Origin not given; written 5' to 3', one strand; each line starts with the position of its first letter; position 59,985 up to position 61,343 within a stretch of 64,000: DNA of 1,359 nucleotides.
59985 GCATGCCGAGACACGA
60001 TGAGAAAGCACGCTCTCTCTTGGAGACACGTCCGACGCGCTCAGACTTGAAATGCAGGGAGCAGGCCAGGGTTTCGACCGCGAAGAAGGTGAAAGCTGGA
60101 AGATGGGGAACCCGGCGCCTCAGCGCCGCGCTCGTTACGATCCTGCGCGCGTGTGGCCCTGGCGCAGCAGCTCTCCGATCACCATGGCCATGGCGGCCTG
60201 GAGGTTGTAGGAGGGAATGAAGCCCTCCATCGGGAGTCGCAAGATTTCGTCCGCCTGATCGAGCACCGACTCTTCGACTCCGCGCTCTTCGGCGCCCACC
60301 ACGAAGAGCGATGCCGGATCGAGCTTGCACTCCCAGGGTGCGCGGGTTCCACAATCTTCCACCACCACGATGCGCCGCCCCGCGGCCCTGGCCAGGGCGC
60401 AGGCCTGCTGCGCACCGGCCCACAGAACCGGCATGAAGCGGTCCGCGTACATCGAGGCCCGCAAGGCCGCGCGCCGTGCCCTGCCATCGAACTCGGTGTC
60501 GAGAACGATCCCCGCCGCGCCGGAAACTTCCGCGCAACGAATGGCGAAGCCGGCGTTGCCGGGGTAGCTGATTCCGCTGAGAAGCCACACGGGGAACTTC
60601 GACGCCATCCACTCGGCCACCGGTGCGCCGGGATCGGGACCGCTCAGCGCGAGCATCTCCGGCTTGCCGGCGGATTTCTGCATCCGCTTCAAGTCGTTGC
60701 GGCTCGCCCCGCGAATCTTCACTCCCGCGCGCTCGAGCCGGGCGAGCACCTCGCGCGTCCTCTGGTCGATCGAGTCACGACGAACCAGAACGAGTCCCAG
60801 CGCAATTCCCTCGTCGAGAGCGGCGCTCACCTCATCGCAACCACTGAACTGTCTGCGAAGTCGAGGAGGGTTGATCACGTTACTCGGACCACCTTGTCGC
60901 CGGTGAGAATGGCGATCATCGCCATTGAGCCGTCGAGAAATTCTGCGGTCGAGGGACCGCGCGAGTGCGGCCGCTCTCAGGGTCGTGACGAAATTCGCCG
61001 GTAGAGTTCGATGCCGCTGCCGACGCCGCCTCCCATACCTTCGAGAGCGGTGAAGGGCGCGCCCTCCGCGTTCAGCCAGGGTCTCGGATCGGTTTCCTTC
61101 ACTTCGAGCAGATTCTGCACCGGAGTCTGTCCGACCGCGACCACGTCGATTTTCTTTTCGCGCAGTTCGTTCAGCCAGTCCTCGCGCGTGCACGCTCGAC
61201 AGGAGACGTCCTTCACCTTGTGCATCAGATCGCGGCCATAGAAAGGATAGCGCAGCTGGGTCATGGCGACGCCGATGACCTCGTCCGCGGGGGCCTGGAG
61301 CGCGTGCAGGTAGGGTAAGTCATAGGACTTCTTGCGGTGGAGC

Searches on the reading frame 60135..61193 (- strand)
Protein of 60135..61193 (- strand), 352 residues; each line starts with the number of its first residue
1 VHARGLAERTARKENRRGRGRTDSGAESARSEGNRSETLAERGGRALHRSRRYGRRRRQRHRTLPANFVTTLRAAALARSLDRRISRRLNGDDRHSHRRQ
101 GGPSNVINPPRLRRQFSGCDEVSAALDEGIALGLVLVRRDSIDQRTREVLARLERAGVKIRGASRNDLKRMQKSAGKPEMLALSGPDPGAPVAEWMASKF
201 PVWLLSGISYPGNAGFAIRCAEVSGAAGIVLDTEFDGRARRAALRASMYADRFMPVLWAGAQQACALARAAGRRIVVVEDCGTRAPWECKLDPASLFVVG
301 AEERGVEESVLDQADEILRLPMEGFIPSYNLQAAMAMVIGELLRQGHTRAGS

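Call 33: search_protein_families(library=pfam, proteins=[window:60135-61193:-], max_evalue=0.00001)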
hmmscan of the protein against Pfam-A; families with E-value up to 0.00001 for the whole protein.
window:60135-61193:- (352 aa): 1 family
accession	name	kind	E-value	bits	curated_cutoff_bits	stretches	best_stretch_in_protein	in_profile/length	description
PF00588.24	SpoU_methylase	-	1.7e-20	74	29.7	1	204-339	5-141/142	SpoU rRNA Methylase family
